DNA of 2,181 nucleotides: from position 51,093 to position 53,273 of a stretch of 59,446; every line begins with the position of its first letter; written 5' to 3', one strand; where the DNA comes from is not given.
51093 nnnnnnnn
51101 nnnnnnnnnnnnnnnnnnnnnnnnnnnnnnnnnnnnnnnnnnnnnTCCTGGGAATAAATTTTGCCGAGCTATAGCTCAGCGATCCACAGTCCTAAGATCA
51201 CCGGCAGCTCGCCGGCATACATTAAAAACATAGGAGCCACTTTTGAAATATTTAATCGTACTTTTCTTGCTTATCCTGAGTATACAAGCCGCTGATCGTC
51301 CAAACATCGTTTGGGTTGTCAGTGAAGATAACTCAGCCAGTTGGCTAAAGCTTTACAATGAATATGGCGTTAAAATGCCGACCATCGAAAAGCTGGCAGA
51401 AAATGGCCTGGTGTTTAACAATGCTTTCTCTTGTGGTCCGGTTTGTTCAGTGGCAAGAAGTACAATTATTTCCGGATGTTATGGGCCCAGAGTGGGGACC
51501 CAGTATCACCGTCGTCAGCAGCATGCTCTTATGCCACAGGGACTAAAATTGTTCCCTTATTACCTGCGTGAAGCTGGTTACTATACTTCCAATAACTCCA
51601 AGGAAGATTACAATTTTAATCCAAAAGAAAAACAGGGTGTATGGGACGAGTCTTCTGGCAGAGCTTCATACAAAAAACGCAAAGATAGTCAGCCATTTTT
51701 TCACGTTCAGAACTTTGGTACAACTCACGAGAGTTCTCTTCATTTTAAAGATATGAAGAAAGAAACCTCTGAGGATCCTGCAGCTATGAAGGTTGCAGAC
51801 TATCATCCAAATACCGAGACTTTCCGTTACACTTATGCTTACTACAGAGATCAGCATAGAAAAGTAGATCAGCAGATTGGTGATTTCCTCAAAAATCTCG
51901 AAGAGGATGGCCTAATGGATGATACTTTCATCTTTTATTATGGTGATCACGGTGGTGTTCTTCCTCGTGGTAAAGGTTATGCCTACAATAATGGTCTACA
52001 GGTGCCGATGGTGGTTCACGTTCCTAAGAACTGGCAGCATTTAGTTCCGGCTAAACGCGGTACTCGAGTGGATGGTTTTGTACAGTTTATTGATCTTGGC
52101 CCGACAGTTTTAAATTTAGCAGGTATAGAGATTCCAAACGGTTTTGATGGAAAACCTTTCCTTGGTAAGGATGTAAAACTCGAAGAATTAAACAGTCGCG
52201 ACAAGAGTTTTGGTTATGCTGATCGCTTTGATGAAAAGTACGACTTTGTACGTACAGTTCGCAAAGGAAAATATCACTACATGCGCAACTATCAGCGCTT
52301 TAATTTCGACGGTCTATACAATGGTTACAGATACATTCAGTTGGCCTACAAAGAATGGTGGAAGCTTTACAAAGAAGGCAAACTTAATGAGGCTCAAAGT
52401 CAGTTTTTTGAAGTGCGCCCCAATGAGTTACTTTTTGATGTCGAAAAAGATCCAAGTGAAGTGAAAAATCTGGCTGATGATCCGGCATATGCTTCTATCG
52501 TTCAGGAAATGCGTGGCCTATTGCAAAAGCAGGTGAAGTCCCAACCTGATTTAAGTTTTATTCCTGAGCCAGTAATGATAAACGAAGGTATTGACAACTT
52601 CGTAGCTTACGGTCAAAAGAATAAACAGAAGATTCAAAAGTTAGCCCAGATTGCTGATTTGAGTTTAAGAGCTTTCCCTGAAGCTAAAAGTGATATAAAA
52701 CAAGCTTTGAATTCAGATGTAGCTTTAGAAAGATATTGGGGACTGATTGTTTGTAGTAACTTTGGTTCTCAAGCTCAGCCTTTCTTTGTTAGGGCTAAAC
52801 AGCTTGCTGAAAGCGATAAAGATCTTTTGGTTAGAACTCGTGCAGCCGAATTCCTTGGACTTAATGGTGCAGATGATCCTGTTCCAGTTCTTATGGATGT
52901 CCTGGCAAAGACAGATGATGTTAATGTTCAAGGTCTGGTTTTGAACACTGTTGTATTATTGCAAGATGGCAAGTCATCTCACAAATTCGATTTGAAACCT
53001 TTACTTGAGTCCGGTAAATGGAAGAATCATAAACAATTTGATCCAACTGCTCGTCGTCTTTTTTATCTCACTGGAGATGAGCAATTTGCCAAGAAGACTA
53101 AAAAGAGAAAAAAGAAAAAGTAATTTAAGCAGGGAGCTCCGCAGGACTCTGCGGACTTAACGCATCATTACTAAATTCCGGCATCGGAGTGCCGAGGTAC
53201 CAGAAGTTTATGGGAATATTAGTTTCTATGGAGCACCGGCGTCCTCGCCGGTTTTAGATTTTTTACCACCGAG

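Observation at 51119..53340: Poly-lysine C-terminal tails (KKRKKKK, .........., KKNKKKK) on three adjacent secreted proteins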

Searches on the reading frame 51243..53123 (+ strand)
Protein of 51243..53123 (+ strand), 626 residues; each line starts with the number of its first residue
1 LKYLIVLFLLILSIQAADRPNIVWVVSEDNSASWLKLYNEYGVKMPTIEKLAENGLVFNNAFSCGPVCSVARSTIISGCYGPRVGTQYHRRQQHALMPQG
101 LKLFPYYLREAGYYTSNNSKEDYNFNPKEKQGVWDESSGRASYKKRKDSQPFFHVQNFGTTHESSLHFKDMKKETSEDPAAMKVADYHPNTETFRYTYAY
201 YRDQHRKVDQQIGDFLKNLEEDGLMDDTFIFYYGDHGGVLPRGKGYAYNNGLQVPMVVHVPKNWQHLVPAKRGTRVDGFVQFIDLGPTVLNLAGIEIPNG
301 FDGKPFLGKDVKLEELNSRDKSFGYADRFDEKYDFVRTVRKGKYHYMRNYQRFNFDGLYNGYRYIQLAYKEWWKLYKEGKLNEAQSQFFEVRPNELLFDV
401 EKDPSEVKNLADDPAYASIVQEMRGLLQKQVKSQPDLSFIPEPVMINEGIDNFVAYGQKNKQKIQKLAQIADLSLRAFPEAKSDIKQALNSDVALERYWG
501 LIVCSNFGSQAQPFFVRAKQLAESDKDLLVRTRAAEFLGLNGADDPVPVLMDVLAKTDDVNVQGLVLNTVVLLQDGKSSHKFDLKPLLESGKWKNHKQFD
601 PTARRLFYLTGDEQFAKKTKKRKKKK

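Call 6: search_protein_families(library=pfam, proteins=[window:51243-53123:+])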
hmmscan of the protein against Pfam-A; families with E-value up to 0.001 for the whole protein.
window:51243-53123:+ (626 aa): 5 families
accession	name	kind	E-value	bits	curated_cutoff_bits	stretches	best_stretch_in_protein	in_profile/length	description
PF00884.28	Sulfatase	-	6.3e-40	137.8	25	1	20-295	1-301/301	Sulfatase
PF16347.10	SGSH_C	-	2.8e-15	57.2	29.3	2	244-360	8-120/154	N-sulphoglucosamine sulphohydrolase, C-terminal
PF01663.27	Phosphodiest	-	3.7e-05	23.9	23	0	201-237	184-220/342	Type I phosphodiesterase / nucleotide pyrophosphatase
PF02995.22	DUF229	-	0.00018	20.8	25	1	204-410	309-382/496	Protein of unknown function (DUF229)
PF14707.11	Sulfatase_C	-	0.00037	21.5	30.9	0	386-430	47-92/127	C-terminal region of aryl-sulfatase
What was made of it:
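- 51243..53123 (+): S1_8-subfamily formylglycine sulfatase (626 aa, TTG start, signal peptide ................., catalytic Cys68, helical C-terminal domain, polybasic tail). Pfam Sulfatase/SGSH_C (call 6).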

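Call 7: search_protein_families(library=ncbifam, proteins=[window:51243-53123:+], max_evalue=0.01)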
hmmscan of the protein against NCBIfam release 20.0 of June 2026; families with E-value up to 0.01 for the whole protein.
window:51243-53123:+ (626 aa): 6 families
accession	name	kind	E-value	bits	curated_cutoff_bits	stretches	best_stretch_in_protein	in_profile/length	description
NF010322.0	PRK13759.1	equivalog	2.8e-37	128.3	481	3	188-307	258-377/486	arylsulfatase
TIGR03417.1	chol_sulfatase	equivalog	6.2e-31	107.8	433.45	3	181-348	235-398/500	choline-sulfatase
NF045661.1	HdlasePehA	equivalog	3.3e-23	82.1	900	3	193-308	276-390/506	phosphoric/sulfuric ester hydrolase PehA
NF052527.1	Mn_arylsulf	exception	2.3e-18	66.4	850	3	192-304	259-369/479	manganese-dependent arylsulfatase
NF053595.1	LptchSynLtaSGpos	equivalog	3.1e-07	29.3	970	1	197-297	426-530/626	lipoteichoic acid synthase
NF038282.1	LapC_YejM_PbgA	exception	0.00019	19.9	825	1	183-263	396-478/584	LPS biosynthesis-modulating metalloenzyme YejM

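Call 8: find_homologous_proteins(query=window:51243-53123:+)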
Query window:51243-53123:+ (626 aa): 5594 proteins with E <= 0.001 among 8000 candidates; the best 120 are listed.
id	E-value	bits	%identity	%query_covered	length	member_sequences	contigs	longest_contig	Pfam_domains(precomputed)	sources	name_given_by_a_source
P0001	0.0e+0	1387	94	98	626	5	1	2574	PF16347.11,PF00884.29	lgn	-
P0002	0.0e+0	1133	78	97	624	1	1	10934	PF16347.11,PF00884.29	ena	-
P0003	2.2e-298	1009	71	98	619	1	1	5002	PF16347.11,PF00884.29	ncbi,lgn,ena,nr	ncbi:MAG: sulfatase [Lentisphaeraceae bacterium]|nr:sulfatase [Lentisphaeraceae bacterium]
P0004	5.4e-296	1001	70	99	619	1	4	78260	PF16347.11,PF00884.29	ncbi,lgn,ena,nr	ncbi:MAG: sulfatase [Lentisphaeraceae bacterium]|nr:sulfatase [Lentisphaeraceae bacterium]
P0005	7.5e-274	928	65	97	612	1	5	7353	PF01663.28,PF16347.11,PF00884.29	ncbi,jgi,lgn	jgi:arylsulfatase A-like enzyme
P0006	2.4e-271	920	66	96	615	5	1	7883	PF01663.28,PF16347.11,PF00884.29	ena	-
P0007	4.4e-271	919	65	98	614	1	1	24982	PF01663.28,PF16347.11,PF00884.29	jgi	jgi:arylsulfatase A-like enzyme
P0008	2.3e-270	917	65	96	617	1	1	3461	PF01663.28,PF16347.11,PF00884.29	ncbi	-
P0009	1.5e-269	914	65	97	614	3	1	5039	PF01663.28,PF16347.11,PF00884.29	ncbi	-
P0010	5.8e-269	912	65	97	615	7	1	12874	PF16347.11,PF00884.29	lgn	-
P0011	1.5e-268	911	64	97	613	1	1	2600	PF16347.11,PF00884.29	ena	-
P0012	1.8e-267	907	64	95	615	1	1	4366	PF16347.11,PF00884.29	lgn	-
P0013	3.5e-267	906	64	97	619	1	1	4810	PF01663.28,PF16347.11,PF00884.29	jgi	-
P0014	4.7e-267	906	65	97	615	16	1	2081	PF16347.11,PF00884.29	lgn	-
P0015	6.3e-267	905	63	97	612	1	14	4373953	PF16347.11,PF00884.29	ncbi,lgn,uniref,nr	ncbi:Arylsulfatase [Pontiella desulfatans]|uniref:Arylsulfatase n=1 Tax=Pontiella desulfatans TaxID=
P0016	7.3e-267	905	66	93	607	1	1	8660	PF01663.28,PF16347.11,PF00884.29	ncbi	-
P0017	8.4e-267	905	64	96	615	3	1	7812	PF01663.28,PF16347.11,PF00884.29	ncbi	-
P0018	2.0e-266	904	63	96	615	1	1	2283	PF16347.11,PF00884.29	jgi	-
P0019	4.2e-266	902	64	97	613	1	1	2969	PF01663.28,PF16347.11,PF00884.29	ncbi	-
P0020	9.3e-265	898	64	97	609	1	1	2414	PF16347.11,PF00884.29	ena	-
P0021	1.5e-264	897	63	97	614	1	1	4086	PF01663.28,PF16347.11,PF00884.29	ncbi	-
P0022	2.0e-264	897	65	95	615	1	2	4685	PF16347.11,PF00884.29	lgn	-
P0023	3.2e-263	893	63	97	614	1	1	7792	PF01663.28,PF16347.11,PF00884.29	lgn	-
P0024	3.2e-263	893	64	96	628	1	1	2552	PF01663.28,PF16347.11,PF00884.29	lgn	-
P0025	9.0e-263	891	64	97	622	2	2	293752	PF16347.11,PF00884.29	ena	-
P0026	1.2e-262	891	63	96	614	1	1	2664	PF16347.11,PF00884.29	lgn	-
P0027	2.0e-262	890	62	97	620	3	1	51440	PF13646.13,PF16347.11,PF00884.29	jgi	-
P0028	2.2e-262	890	62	98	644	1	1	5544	PF16347.11,PF00884.29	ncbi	-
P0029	5.0e-262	889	63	96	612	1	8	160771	PF16347.11,PF00884.29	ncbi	ncbi:MAG: sulfatase [Luteolibacter sp.]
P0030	9.4e-262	888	62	97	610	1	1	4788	PF01663.28,PF16347.11,PF00884.29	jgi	-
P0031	1.7e-261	887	63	96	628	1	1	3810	PF01663.28,PF16347.11,PF00884.29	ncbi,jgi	jgi:arylsulfatase A-like enzyme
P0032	1.9e-261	887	66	90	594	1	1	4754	PF16347.11,PF00884.29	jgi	-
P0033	4.5e-261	886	64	95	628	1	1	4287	PF01663.28,PF16347.11,PF00884.29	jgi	jgi:arylsulfatase A-like enzyme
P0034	1.2e-260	885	63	97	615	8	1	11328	PF16347.11,PF00884.29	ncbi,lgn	ncbi:MAG: sulfatase [Lentimonas sp.]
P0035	1.4e-260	884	63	97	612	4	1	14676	PF16347.11,PF00884.29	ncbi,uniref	ncbi:sulfatase-like hydrolase/transferase [Pontiella sp.]|uniref:sulfatase-like hydrolase/transferas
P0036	1.8e-260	884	63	97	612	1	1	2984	PF16347.11,PF00884.29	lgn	-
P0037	2.1e-260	884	66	91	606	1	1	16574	PF01663.28,PF16347.11,PF00884.29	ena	-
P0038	9.5e-260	882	63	96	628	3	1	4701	PF16347.11,PF00884.29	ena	-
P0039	7.9e-259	878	63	95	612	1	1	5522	PF16347.11,PF00884.29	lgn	-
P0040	1.5e-258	878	63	95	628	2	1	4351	PF16347.11,PF00884.29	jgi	jgi:arylsulfatase A-like enzyme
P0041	4.9e-258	876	62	97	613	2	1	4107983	PF16347.11,PF00884.29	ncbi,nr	ncbi:sulfatase [Verrucomicrobia bacterium S94]|nr:sulfatase [Verrucomicrobia bacterium S94]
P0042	7.0e-258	875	63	94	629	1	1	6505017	PF01663.28,PF16347.11,PF00884.29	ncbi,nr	ncbi:MAG: sulfatase-like hydrolase/transferase [Phycisphaerales bacterium]|nr:MAG: sulfatase-like hy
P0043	1.2e-257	875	60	99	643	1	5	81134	PF16347.11,PF00884.29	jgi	-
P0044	2.6e-257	873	63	95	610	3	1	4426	PF16347.11,PF00884.29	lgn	-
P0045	1.2e-256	871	62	95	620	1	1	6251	PF02995.23,PF01663.28,PF16347.11,PF00884.29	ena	-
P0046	2.5e-256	870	63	96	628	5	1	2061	PF01663.28,PF16347.11,PF00884.29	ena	-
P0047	3.5e-256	870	64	96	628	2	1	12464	PF16347.11,PF00884.29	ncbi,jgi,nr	ncbi:MAG: DUF229 domain-containing protein [Planctomycetes bacterium]|nr:DUF229 domain-containing pr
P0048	7.8e-256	869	62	96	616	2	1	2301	PF16347.11,PF00884.29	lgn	-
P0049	1.2e-255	868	62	95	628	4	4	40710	PF13646.13,PF16347.11,PF00884.29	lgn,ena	-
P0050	4.5e-255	866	63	97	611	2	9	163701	PF16347.11,PF00884.29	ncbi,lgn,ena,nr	ncbi:sulfatase [Akkermansiaceae bacterium]|nr:sulfatase [Akkermansiaceae bacterium] MDB4730742.1 sul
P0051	6.0e-255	866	63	97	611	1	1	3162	PF16347.11,PF00884.29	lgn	-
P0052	8.3e-255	865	63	97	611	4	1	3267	PF16347.11,PF00884.29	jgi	jgi:arylsulfatase A-like enzyme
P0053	4.4e-254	863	62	97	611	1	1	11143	PF16347.11,PF00884.29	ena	-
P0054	4.4e-254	863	63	97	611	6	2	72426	PF16347.11,PF00884.29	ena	-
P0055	1.1e-253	861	62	97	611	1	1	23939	PF16347.11,PF00884.29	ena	-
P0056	1.5e-253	861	62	97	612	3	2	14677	PF16347.11,PF00884.29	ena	-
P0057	1.5e-253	861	62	97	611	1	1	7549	PF16347.11,PF00884.29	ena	-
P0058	4.1e-253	860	62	97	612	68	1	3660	PF16347.11,PF00884.29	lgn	-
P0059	8.3e-253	859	62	97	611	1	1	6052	PF16347.11,PF00884.29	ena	-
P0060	9.5e-253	858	62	97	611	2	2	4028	PF16347.11,PF00884.29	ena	-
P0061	1.5e-252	858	64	96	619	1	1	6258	PF16347.11,PF00884.29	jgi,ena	-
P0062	2.3e-252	857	61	95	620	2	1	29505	PF13646.13,PF16347.11,PF00884.29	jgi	-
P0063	2.4e-252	857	63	93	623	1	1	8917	PF16347.11,PF00884.29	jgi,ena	-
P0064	6.8e-251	852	61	97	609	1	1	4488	PF16347.11,PF00884.29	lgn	-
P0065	9.7e-251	852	63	90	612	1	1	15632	PF16347.11,PF00884.29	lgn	-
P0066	1.6e-250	851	62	95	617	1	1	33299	PF16347.11,PF00884.29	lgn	-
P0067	1.5e-249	848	61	97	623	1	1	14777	PF16347.11,PF00884.29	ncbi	ncbi:MAG TPA: sulfatase [Pontiella sp.]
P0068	1.5e-249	848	62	92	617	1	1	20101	PF16347.11,PF00884.29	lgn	-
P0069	1.9e-247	841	61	97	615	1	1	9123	PF16347.11,PF00884.29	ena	-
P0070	1.4e-246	838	60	100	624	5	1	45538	PF16347.11,PF00884.29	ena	-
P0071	3.3e-246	837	60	97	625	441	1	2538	PF16347.11,PF00884.29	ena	-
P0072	7.2e-246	836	61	97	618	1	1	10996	PF16347.11,PF00884.29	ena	-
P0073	8.0e-246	835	62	92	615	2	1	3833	PF16347.11,PF00884.29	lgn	-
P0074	1.2e-245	835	60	96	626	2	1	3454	PF16347.11,PF00884.29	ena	-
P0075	1.6e-245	834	60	97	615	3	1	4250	PF16347.11,PF00884.29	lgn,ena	-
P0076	4.6e-245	833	61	96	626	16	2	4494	PF16347.11,PF00884.29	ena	-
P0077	6.6e-245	832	61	95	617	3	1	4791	PF16347.11,PF00884.29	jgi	jgi:arylsulfatase A-like enzyme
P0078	1.4e-244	831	61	97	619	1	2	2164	PF02995.23,PF16347.11,PF00884.29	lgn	-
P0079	2.2e-244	831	61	97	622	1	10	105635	PF16347.11,PF00884.29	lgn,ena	-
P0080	5.5e-244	829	62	93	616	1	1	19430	PF16347.11,PF00884.29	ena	-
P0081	7.8e-244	829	60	96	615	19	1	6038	PF16347.11,PF00884.29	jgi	jgi:arylsulfatase A-like enzyme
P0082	2.3e-243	827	58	98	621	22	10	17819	PF16347.11,PF00884.29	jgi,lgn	jgi:arylsulfatase A-like enzyme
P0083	2.1e-242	824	61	97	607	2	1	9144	PF16347.11,PF00884.29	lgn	-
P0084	6.6e-242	823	61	93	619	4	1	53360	PF16347.11,PF00884.29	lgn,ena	-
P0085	6.9e-242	822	62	93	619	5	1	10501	PF16347.11,PF00884.29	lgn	-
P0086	1.5e-241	821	61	93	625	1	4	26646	PF13646.13,PF16347.11,PF00884.29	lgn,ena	-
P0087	1.9e-241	821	58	100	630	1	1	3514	PF13646.13,PF16347.11,PF00884.29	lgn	-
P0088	2.1e-241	821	60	95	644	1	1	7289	PF16347.11,PF00884.29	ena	-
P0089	2.6e-241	821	59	96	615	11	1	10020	PF01663.28,PF16347.11,PF00884.29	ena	-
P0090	3.6e-241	820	59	98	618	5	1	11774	PF16347.11,PF00884.29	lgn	-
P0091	5.1e-241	820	58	100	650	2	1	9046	PF16347.11,PF00884.29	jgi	jgi:arylsulfatase A-like enzyme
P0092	6.5e-241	819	63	90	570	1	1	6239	PF16347.11,PF00884.29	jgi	jgi:arylsulfatase A-like enzyme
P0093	2.2e-240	818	58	97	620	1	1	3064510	PF16347.11,PF00884.29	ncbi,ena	-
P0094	2.6e-240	817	60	97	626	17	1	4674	PF16347.11,PF00884.29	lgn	-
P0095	3.2e-240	817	59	96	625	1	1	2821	PF16347.11,PF00884.29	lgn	-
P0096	3.5e-240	817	59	99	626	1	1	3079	PF16347.11,PF00884.29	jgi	jgi:arylsulfatase A-like enzyme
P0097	4.1e-240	817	60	97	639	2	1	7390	PF16347.11,PF00884.29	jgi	jgi:arylsulfatase A-like enzyme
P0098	6.0e-240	816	61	92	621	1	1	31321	PF16347.11,PF00884.29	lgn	-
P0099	9.5e-240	815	60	95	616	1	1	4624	PF16347.11,PF00884.29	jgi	-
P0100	1.8e-239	815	60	99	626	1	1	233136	PF16347.11,PF00884.29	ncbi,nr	ncbi:sulfatase-like hydrolase/transferase [Pontiellaceae bacterium B12227]|nr:sulfatase-like hydrola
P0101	2.2e-239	814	59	97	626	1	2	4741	PF16347.11,PF00884.29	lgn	-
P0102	3.2e-239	814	60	95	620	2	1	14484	PF16347.11,PF00884.29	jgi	-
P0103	3.4e-239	814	60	97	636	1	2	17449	PF13646.13,PF16347.11,PF00884.29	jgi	-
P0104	3.4e-239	814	59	97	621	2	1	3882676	PF13646.13,PF16347.11,PF00884.29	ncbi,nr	ncbi:sulfatase-like hydrolase/transferase [Tichowtungia aerotolerans]|nr:sulfatase-like hydrolase/tr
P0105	3.6e-239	814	60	96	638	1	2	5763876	PF16347.11,PF00884.29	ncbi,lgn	ncbi:MAG: sulfatase [Saprospiraceae bacterium]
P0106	6.0e-239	813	57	96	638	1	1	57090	PF16347.11,PF00884.29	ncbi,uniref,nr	ncbi:sulfatase-like hydrolase/transferase [Roseimaritima sediminicola]|uniref:sulfatase-like hydrola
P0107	2.6e-238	811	60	96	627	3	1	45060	PF01663.28,PF16347.11,PF00884.29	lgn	-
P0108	3.0e-238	810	62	92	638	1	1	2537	PF16347.11,PF00884.29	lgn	-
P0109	6.7e-238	809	58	98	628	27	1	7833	PF13646.13,PF16347.11,PF00884.29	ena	-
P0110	8.4e-238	809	60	93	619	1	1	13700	PF16347.11,PF00884.29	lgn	-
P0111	1.2e-237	809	58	97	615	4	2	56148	PF16347.11,PF00884.29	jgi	-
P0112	1.6e-237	808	58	97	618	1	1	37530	PF01663.28,PF16347.11,PF00884.29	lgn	-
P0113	1.7e-237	808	58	96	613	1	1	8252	PF01663.28,PF16347.11,PF00884.29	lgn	-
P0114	1.7e-237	808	61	93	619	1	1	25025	PF16347.11,PF00884.29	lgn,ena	-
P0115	1.8e-237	808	60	97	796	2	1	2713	PF00754.32,PF22633.4,PF16347.11,PF00884.29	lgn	-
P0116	5.0e-237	806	61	91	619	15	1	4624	PF16347.11,PF00884.29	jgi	jgi:arylsulfatase A-like enzyme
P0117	6.0e-237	806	60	98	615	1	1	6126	PF16347.11,PF00884.29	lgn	-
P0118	1.2e-236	805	61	92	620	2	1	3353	PF16347.11,PF00884.29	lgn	-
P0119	1.2e-236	805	58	98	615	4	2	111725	PF01663.28,PF16347.11,PF00884.29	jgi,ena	-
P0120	2.2e-236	804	59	96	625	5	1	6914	PF16347.11,PF00884.29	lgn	-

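Call 11: find_encoding_contigs(protein=window:51243-53123:+, flank=10000)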
Protein window:51243-53123:+ (626 aa): no gene with exactly this product is on record in the collection.
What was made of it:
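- Tried and rejected: The window sulfatase is not on record as an exact protein (call 11).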

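Call 14: find_related_loci(query=window:51243-53123:+, collection=genome_contigs, flank=10000)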
Query window:51243-53123:+ (626 aa) in genome_contigs; peptide patterns used: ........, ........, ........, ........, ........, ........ (x = any residue, [..] = any of these).
98 stretches matched a pattern; 33 encode a relative of the query (tblastn E <= 1e-3); 33 distinct loci.
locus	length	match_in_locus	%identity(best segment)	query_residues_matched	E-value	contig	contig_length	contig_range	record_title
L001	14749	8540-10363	65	3-609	0e+0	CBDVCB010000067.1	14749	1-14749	MAG TPA_asm: uncultured bacterium isolate SRR22302365_binner12_Refined_173 genome assembly, contig: ERZ25074835.2616, wh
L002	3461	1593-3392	65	1-598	0e+0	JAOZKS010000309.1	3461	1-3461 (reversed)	MAG: Pontiella sp. isolate GMC10.concoct.147 NODE_50311_length_3461_cov_6.670288, whole genome shotgun sequence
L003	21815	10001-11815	66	6-609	0e+0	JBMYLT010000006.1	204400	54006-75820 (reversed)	MAG: Akkermansiaceae bacterium isolate ME_XS_2108_bin39 ME_XS_2108_bin39_5, whole genome shotgun sequence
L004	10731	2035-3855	65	3-609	0e+0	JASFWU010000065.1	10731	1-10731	MAG: Akkermansiaceae bacterium isolate D0608WATERmetaG_Bin_550 D0608WATERmetaG_FD_scaffold_2126_c1, whole genome shotgun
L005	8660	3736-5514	65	3-593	0e+0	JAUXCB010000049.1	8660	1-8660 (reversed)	MAG: Verrucomicrobiota bacterium isolate CSMAG_2814 CSMAG_2814_k117_6780416_length_8660_cov_18.0000, whole genome shotgu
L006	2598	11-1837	63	1-609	0e+0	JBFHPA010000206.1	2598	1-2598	MAG: Pontiella sp. isolate Mix_sand08.2021.06.G.3 k141_2730776_length_2598_cov_12.0000, whole genome shotgun sequence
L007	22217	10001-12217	63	9-610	0e+0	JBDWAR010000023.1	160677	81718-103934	MAG: Luteolibacter sp. isolate LC.369.M.C6_330_8 LC_369_M_C6_330_8_000000000023, whole genome shotgun sequence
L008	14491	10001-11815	63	5-610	0e+0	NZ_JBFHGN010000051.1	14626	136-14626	MAG: Pontiella sp. isolate Mix_sand07.2021.05.G.155 k141_1486093_length_14626_cov_8.0000, whole genome shotgun sequence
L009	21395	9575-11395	56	3-609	0e+0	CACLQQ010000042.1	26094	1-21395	MAG: uncultured Bacteroidetes bacterium isolate AG-470-E04 genome assembly, contig: AG-470-E04_NODE_42, whole genome sho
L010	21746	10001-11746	58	4-585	0e+0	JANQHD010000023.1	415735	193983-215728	MAG: Phycisphaeraceae bacterium isolate PL23b_bin.82 k99_767526, whole genome shotgun sequence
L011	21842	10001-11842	54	4-614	0e+0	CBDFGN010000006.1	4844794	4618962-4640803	MAG: Cyclobacteriaceae bacterium isolate 8b4e553e-e984-452d-aaef-aea5a6f15c9e genome assembly, contig: contig_6, whole g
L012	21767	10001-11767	53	3-584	0e+0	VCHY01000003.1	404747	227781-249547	Labilibacter sediminis strain CG51 CG51_Scaffold3, whole genome shotgun sequence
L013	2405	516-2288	52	1-584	0e+0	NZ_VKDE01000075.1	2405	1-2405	Carboxylicivirga sp. M1479 scaffold75, whole genome shotgun sequence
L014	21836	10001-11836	49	3-609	0e+0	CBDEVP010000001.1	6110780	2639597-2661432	MAG: Cyclobacteriaceae bacterium isolate 71ba2da1-5d22-415a-bb46-bbf8e2cda1a7 genome assembly, contig: contig_1, whole g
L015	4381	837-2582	51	4-584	0e+0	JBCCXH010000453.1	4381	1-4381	MAG: Bacteroidota bacterium isolate P01_F01_bin.120 k141_3250484_length_4381_cov_6.0000, whole genome shotgun sequence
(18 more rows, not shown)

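Call 25: find_encoding_contigs(protein=P0004, flank=10000, max_places=2)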
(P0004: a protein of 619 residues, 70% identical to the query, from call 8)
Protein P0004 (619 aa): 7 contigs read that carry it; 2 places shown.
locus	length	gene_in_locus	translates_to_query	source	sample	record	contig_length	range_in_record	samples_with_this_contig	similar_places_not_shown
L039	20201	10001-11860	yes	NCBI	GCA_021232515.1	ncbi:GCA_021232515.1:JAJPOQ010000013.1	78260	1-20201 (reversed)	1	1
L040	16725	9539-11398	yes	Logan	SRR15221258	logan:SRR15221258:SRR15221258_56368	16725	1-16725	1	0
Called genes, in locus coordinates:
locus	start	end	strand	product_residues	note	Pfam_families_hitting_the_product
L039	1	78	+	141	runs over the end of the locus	PF00572:Ribosomal_L13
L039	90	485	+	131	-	PF00380:Ribosomal_S9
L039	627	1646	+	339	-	PF01118:Semialdhyde_dh, PF22698:Semialdhyde_dhC_1, PF02774:Semialdhyde_dhC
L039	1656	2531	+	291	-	PF00696:AA_kinase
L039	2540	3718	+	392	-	PF00202:Aminotran_3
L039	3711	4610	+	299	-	PF02729:OTCace_N, PF00185:OTCace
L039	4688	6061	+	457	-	PF03721:UDPG_MGDP_dh_N, PF00984:UDPG_MGDP_dh, PF03720:UDPG_MGDP_dh_C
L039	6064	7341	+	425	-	PF03446:NAD_binding_2 (faint), PF03721:UDPG_MGDP_dh_N, PF00984:UDPG_MGDP_dh, PF03720:UDPG_MGDP_dh_C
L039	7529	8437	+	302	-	PF01507:PAPS_reduct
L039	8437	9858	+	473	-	PF00009:GTP_EFTU, PF01926:MMR_HSR1 (faint), PF03144:GTP_EFTU_D2 (weak), PF22594:GTP-eEF1A_C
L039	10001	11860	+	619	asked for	PF00884:Sulfatase, PF16347:SGSH_C (weak)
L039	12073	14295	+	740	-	PF07635:PSCyt1, PF07583:PSCyt2, PF07587:PSD1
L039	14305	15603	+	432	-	PF07394:DUF1501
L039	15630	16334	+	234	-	-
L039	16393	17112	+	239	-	-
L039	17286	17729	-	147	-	PF22784:PTP-SAK, PF22785:Tc-R-P, PF00782:DSPc, PF22741:PTP-NADK, PF00102:Y_phosphatase (weak), PF14566:PTPlike_phytase (weak)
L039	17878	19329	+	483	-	PF00512:HisKA, PF02518:HATPase_c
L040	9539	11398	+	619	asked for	PF00884:Sulfatase, PF16347:SGSH_C (weak)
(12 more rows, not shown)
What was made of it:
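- The window also encodes two UDP-glucose dehydrogenases and CysD/CysN (same gene set as L039, call 25), so an acidic or sulfated exopolymer is conceivable.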
